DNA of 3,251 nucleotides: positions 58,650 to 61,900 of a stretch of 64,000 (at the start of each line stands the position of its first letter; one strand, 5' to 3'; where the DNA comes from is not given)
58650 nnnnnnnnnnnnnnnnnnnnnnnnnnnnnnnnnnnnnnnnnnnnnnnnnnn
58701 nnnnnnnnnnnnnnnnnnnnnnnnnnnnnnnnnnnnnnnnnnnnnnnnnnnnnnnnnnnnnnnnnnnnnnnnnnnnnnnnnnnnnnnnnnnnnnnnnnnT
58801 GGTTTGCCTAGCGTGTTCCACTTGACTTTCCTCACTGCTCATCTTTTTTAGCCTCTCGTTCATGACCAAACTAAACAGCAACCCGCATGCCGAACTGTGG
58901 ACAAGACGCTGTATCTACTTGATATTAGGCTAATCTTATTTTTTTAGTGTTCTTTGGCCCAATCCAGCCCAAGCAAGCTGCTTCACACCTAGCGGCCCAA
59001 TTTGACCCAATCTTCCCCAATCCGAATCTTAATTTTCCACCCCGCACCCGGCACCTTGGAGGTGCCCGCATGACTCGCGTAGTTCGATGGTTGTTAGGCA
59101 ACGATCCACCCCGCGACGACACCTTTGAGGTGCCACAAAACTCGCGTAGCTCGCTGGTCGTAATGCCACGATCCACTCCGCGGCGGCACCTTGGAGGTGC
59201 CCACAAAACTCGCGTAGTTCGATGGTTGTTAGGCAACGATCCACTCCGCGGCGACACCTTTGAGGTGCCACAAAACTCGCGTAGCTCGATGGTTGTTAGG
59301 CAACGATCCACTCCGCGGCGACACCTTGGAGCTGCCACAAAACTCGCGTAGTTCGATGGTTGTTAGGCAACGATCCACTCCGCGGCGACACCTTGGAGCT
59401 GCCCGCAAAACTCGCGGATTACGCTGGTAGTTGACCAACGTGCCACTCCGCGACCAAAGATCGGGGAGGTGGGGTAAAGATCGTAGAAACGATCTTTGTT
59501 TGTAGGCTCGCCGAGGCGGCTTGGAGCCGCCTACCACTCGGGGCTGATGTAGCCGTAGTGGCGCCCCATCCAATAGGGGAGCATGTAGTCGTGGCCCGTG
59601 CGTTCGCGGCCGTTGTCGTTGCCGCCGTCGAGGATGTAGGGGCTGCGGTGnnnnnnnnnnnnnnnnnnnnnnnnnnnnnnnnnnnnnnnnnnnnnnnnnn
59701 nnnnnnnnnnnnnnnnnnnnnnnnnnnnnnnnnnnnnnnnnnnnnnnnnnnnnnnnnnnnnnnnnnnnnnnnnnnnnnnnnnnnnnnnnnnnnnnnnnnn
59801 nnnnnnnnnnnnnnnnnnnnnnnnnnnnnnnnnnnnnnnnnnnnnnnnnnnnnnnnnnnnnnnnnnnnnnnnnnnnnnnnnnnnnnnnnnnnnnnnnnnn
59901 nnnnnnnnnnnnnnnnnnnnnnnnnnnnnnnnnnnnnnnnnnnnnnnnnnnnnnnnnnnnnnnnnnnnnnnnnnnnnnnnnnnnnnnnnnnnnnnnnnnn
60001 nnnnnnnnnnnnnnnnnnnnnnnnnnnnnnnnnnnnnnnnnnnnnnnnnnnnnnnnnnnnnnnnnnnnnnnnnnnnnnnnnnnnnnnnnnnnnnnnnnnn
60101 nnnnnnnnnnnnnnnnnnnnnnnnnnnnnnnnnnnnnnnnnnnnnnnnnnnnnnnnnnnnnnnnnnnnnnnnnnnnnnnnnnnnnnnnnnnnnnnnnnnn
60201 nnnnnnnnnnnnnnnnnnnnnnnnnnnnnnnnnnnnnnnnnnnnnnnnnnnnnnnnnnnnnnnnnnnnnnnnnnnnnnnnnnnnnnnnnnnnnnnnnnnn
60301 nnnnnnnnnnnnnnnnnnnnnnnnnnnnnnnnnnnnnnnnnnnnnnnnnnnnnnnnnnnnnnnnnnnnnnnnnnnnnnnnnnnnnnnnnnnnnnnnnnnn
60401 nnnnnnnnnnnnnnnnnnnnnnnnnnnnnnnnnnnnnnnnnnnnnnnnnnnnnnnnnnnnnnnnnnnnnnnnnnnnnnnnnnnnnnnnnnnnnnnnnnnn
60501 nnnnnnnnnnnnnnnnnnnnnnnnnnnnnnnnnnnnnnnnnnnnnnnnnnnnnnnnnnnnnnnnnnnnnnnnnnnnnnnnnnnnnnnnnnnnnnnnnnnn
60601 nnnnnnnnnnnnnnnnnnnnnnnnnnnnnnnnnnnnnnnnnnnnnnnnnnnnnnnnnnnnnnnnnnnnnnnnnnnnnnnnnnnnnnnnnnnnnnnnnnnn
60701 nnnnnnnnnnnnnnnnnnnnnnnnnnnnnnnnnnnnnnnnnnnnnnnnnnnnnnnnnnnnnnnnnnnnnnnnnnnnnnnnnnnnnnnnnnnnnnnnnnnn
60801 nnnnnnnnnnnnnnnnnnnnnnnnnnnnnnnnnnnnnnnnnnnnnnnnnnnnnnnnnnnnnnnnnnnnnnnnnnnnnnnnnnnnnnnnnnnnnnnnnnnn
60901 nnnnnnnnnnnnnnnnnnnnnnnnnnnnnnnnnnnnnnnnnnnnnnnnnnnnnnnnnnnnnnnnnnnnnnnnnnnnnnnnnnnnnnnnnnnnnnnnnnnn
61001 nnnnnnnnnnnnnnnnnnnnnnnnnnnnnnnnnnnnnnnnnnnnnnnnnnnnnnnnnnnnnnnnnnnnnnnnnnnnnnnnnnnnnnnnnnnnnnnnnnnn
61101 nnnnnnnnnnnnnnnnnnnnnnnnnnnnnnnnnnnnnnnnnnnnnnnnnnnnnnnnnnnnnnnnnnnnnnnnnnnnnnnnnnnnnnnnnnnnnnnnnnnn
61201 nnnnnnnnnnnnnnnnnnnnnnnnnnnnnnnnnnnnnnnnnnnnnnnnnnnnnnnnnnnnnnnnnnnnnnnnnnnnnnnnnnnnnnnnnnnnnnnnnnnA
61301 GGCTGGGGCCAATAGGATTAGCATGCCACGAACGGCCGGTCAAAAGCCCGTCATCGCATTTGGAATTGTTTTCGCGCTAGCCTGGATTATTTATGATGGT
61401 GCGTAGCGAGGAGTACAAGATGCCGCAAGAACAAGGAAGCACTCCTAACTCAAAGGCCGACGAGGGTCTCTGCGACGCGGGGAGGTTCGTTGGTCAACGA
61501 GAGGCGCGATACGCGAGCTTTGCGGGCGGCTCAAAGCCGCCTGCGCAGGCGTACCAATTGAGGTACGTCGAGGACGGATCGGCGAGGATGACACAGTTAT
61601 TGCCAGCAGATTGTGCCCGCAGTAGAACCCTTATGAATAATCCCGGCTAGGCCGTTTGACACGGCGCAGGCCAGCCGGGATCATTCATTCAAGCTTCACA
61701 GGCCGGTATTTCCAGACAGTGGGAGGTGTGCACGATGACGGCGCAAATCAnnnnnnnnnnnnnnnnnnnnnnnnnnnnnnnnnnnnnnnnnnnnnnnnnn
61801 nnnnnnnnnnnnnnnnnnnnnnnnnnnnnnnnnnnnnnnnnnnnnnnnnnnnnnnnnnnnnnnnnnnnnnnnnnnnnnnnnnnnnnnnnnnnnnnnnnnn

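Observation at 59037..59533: Six-and-a-half tandem copies of a 67-69-bp non-coding unit between the poly-Asp lipoprotein gene and the FHA/PLD operon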

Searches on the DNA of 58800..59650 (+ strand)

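Call 5: search_rna_families(source=window, start=58800, end=59650, threshold=evalue, max_evalue=10, show_alignments=3)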
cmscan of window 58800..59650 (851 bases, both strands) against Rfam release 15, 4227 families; matches with E-value up to 10: 3.
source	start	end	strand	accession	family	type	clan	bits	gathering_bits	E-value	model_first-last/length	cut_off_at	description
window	59454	59490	-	RF01355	CRISPR-DR26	Gene; CRISPR;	-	18.6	39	2.5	1-25/25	no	CRISPR RNA direct repeat element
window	59475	59550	-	RF02552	RcsR1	Gene; sRNA;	-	13.4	60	8.4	1-96/96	no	RcsR1 sRNA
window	58864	58901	+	RF01933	bxd_5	Gene; lncRNA;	-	11.1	50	7.9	1-57/57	no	Bithoraxoid conserved region 5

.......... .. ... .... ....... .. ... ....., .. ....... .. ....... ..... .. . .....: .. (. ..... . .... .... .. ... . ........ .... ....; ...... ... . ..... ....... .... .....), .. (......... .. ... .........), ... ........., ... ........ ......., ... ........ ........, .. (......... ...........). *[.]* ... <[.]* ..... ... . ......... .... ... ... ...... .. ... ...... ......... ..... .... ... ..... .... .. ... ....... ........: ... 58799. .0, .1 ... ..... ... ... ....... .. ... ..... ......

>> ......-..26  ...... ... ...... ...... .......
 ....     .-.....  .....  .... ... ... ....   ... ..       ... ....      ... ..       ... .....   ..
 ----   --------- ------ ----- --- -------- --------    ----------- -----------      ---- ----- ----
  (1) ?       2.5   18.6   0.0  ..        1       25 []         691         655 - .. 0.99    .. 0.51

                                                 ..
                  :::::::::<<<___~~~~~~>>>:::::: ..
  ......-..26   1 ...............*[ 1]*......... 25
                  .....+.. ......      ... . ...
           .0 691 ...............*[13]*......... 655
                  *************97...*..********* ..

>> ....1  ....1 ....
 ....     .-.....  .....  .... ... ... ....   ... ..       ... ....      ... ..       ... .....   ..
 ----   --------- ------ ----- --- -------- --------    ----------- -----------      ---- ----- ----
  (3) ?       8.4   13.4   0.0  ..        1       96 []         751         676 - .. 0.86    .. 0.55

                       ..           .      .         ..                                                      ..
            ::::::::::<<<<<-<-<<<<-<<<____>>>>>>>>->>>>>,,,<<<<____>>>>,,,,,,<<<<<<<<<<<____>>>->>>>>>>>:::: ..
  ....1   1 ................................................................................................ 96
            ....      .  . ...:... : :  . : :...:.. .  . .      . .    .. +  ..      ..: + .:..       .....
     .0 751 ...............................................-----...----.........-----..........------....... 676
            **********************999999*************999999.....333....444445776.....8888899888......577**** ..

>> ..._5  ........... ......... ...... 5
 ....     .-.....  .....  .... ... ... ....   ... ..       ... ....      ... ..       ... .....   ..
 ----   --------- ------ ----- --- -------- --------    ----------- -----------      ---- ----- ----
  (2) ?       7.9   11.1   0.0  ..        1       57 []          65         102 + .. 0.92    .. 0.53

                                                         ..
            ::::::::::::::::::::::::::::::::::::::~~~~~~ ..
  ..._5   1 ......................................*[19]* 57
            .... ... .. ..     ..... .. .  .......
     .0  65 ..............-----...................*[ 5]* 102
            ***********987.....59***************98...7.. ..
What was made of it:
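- On CRISPR array: The only CRISPR-repeat hit in Rfam has E=2.5 and lies in the tail (call 5).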

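Call 37: build_rna_model(alignment_id=A2, structure=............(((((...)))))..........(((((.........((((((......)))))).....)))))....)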
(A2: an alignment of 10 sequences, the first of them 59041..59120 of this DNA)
Model R1 built from alignment A2 (10 sequences, 81 columns); structure: as given.
model positions 80; base pairs 16; branch points 1; effective number of sequences 3.04; information 0.709 bits per position. Calibrated on 0.2 Mb of random sequence (short: E-values are rough).
structure used (alignment columns):
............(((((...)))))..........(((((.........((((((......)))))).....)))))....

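Call 38: search_with_rna_model(model_id=R1, source=window, filters=off, max_evalue=10)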
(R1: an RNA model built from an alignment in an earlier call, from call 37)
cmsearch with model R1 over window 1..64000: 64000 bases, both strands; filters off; matches with E-value up to 10: 86.
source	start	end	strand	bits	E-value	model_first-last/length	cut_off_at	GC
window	59243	59322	+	97.2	1.8e-23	1-80/80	no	0.6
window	59108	59187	+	92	3.8e-22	1-80/80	no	0.64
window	7793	7872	-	81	2.8e-19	1-80/80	no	0.66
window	59377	59457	+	78.8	1e-18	1-80/80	no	0.62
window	61471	61551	-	78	1.7e-18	1-80/80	no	0.69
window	10423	10502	+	76.3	4.6e-18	1-80/80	no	0.51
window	7616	7695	-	76.2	4.7e-18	1-80/80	no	0.56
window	10494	10574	-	32.7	8.3e-07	1-80/80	no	0.57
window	59040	59105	+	29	7.5e-06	1-80/80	no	0.62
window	7544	7624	+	25.9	4.9e-05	1-80/80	no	0.51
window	59188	59242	+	19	0.0028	13-76/80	no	0.53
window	59323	59376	+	18.5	0.0039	13-76/80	no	0.52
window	59505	59542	+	18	0.0053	1-80/80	no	0.76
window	55291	55325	+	15.1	0.029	1-80/80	no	0.74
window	57545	57601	+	12.7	0.13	1-80/80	no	0.75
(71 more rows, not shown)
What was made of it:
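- The family exists independently at other loci (call 38).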

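Call 57: search_with_rna_model(model_id=R1, source=window, filters=off, max_evalue=0.0001, make_alignment=true)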
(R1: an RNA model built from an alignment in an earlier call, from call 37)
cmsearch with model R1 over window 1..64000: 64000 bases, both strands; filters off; matches with E-value up to 0.0001: 10.
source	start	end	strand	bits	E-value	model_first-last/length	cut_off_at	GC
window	59243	59322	+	97.2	1.8e-23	1-80/80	no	0.6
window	59108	59187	+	92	3.8e-22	1-80/80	no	0.64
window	7793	7872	-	81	2.8e-19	1-80/80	no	0.66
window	59377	59457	+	78.8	1e-18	1-80/80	no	0.62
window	61471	61551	-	78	1.7e-18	1-80/80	no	0.69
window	10423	10502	+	76.3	4.6e-18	1-80/80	no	0.51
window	7616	7695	-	76.2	4.7e-18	1-80/80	no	0.56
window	10494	10574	-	32.7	8.3e-07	1-80/80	no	0.57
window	59040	59105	+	29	7.5e-06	1-80/80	no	0.62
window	7544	7624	+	25.9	4.9e-05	1-80/80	no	0.51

Alignment A5: 10 matches aligned to the model, 117 columns, each read 5' to 3' on its own strand. Consensus structure (alignment columns), stored with it:
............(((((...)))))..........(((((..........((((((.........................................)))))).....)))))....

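Call 68: search_with_rna_model(model_id=R1, sources=[L001, L002, L003, L004, L005, L006, L007], filters=off, max_evalue=1)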
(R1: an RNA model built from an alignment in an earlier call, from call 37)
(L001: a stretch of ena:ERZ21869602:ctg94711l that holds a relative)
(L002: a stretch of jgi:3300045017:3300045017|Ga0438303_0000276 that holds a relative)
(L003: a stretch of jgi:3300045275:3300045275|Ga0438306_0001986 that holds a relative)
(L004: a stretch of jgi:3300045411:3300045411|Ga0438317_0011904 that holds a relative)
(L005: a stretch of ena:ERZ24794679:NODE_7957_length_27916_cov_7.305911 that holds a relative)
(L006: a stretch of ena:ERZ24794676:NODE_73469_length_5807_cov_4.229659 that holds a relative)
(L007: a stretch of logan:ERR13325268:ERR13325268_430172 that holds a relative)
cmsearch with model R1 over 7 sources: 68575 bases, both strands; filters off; matches with E-value up to 1: 16.
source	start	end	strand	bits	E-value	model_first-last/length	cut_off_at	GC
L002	12845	12902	+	12.6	0.14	1-80/80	no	0.72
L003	11031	11088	+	12.6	0.14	1-80/80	no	0.72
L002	3808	3902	+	11.8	0.22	1-80/80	no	0.65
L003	2199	2293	+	11.8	0.22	1-80/80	no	0.65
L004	1434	1528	+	11.8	0.22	1-80/80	no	0.65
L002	12772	12823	-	11.4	0.29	1-80/80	no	0.79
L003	10958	11009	-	11.4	0.29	1-80/80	no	0.79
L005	1200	1266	-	10.9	0.38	1-80/80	no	0.69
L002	2858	2927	-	10.9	0.39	1-80/80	no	0.56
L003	1249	1318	-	10.9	0.39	1-80/80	no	0.56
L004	484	553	-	10.9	0.39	1-80/80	no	0.56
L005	6983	7041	+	10.1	0.62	1-80/80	no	0.73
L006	4189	4247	+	10.1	0.62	1-80/80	no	0.73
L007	1050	1108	+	10.1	0.62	1-80/80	no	0.73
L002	1970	2063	-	9.5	0.89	1-80/80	no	0.57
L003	361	454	-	9.5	0.89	1-80/80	no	0.57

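Call 71: search_with_rna_model(model_id=R1, sources=[L142, L145], filters=off, max_evalue=1)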
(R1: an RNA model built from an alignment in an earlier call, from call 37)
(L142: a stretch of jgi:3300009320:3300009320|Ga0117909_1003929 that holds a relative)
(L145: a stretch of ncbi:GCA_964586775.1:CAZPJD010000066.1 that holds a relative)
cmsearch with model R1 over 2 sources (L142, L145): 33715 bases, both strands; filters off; matches with E-value up to 1: 9.
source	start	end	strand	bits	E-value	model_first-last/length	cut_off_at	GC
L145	5411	5470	-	13.1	0.052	1-80/80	no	0.7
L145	11041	11136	+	11.4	0.14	1-80/80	no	0.68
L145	4434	4494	+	10.2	0.29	1-80/80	no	0.64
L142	10855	10913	+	9.4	0.45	1-80/80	no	0.71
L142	14135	14188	-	9.1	0.55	1-80/80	no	0.61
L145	11396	11429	-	8.6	0.76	1-80/80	no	0.79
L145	9880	9945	-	8.6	0.77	1-80/80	no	0.67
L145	2453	2510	+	8.3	0.88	1-80/80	no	0.72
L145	2502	2586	-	8.3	0.91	1-80/80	no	0.68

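Call 79: search_dna_similar(query=window:58882-59545:+, collection=plasmids, mode=distant, max_evalue=0.001, max_rows=10)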
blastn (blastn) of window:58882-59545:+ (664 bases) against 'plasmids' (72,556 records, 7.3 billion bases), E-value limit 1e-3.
No match.

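Call 80: search_dna_similar(query=window:58882-59545:+, collection=phages, mode=distant, max_evalue=0.001, max_rows=10)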
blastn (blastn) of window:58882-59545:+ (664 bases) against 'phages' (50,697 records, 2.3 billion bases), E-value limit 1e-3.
No match.

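Call 83: search_with_rna_model(model_id=R1, source=L146, filters=off, max_evalue=10, show_alignments=2)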
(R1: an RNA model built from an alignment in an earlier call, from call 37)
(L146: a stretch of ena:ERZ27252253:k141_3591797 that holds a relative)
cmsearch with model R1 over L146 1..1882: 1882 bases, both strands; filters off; matches with E-value up to 10: 13.
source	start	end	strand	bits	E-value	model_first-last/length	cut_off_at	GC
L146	1014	1087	-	5.3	0.29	1-80/80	no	0.58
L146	733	806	+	2.9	1.3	1-80/80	no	0.62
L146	1804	1831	-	1.6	2.6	1-80/80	no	0.71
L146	965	971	-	0.6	4.9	16-22/80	no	0.57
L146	1565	1617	-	0.4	5.6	1-80/80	no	0.66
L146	1695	1712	+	0.3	5.7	1-80/80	no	0.56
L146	471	490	+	0.2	6.1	49-68/80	no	0.35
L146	984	1007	+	0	6.8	1-80/80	no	0.58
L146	233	266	+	0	6.8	1-80/80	no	0.74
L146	1397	1432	+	-0.1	7.6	1-80/80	no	0.69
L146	609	647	-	-0.2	8.1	1-80/80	no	0.46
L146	964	983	+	-0.3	8.4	1-80/80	no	0.6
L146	1115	1195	+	-0.5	9.6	1-80/80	no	0.57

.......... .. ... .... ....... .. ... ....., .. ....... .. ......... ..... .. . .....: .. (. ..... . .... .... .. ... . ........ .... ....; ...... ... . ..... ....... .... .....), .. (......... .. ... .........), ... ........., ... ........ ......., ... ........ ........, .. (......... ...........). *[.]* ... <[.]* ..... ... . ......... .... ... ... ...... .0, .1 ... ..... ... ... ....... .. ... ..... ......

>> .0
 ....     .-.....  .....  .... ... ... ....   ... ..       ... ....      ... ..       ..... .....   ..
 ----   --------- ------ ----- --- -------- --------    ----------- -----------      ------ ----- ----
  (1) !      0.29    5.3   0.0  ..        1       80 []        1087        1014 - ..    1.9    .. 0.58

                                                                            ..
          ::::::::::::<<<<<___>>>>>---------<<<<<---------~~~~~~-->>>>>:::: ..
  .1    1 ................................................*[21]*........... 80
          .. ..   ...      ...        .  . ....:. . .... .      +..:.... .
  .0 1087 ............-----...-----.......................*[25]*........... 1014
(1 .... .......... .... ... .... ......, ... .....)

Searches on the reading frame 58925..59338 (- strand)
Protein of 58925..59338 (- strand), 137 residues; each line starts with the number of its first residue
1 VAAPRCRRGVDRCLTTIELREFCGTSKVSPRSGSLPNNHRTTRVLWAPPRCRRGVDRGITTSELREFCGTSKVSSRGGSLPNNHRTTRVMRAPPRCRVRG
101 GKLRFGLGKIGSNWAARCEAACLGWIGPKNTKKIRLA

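Call 54: search_protein_families(library=pfam, proteins=[window:58925-59338:-], max_evalue=0.001)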
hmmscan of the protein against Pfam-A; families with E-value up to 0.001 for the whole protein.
window:58925-59338:- (137 aa): 0 families

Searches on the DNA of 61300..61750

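Call 49: search_rna_families(source=window, start=61300, end=61750, threshold=evalue, max_evalue=5)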
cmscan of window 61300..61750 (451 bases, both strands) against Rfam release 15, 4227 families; matches with E-value up to 5: 3.
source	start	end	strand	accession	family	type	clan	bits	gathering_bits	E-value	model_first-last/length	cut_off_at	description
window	61630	61691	-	RF00654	mir-216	Gene; miRNA;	CL00094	24.5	53.5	0.02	1-77/77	no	mir-216 microRNA precursor family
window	61630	61693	+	RF00244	mir-26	Gene; miRNA;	-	16.1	57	0.66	1-81/81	no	mir-26 microRNA precursor family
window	61307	61351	+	RF02684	Twister-P5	Gene; ribozyme;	CL00120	12.8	37.6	4.8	1-58/58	no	Type-P5 twister ribozyme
